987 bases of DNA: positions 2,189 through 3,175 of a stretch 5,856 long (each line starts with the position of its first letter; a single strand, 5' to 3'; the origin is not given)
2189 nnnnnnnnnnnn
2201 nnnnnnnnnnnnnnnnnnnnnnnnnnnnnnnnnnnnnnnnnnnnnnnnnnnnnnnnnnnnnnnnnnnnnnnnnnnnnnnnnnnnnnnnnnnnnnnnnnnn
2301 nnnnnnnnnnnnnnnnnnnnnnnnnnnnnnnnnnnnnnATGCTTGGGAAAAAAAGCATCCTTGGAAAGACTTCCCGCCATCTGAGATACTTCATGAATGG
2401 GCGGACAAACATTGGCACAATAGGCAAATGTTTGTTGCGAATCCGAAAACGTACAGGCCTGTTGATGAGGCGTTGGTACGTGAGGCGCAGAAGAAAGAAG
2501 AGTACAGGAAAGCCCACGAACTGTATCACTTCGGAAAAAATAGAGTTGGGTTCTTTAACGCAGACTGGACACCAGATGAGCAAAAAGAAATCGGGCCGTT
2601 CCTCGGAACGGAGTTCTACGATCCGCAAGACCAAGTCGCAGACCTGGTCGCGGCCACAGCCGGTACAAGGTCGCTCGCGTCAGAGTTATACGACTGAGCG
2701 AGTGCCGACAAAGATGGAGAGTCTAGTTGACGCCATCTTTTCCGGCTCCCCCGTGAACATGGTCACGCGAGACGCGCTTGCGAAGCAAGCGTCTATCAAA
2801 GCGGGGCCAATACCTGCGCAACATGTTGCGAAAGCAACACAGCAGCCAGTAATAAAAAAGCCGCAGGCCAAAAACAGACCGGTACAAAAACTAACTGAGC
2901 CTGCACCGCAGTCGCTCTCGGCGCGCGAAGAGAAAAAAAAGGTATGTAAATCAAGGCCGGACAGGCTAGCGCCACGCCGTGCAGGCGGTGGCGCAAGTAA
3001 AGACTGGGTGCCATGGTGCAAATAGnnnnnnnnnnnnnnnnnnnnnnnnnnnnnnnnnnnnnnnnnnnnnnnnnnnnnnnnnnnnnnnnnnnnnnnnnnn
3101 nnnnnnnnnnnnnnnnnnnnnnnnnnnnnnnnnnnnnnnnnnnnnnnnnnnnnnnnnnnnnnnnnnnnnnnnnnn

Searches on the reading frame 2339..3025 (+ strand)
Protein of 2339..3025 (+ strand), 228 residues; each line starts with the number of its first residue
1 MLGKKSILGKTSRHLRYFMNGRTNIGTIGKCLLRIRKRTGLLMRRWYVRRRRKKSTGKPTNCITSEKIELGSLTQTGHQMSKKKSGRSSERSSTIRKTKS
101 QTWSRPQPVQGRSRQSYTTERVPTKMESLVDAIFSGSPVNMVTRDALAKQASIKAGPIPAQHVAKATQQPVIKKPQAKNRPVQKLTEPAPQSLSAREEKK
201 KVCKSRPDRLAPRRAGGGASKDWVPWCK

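Call 3: search_protein_families(library=pfam, proteins=[window:2339-3025:+], max_evalue=1)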
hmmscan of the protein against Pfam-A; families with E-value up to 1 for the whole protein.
window:2339-3025:+ (228 aa): 2 families
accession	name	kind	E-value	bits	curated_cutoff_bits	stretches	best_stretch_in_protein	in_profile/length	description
PF04525.18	LOR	-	0.21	11.6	24.5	1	29-69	62-103/187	LURP-one-related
PF06674.16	DUF1176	-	0.64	10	34.8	1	150-209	137-199/322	Protein of unknown function (DUF1176)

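Call 4: search_protein_families(library=phrogs, proteins=[window:2339-3025:+], max_evalue=1)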
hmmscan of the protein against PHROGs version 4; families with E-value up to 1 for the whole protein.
window:2339-3025:+ (228 aa): 2 families
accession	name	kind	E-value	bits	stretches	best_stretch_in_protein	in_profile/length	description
phrog_1867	-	DNA, RNA and nucleotide metabolism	0.016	15.7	1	104-202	278-374/420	single strand DNA binding protein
phrog_1835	-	DNA, RNA and nucleotide metabolism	0.023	15.1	1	49-155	101-217/301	HTH DNA binding protein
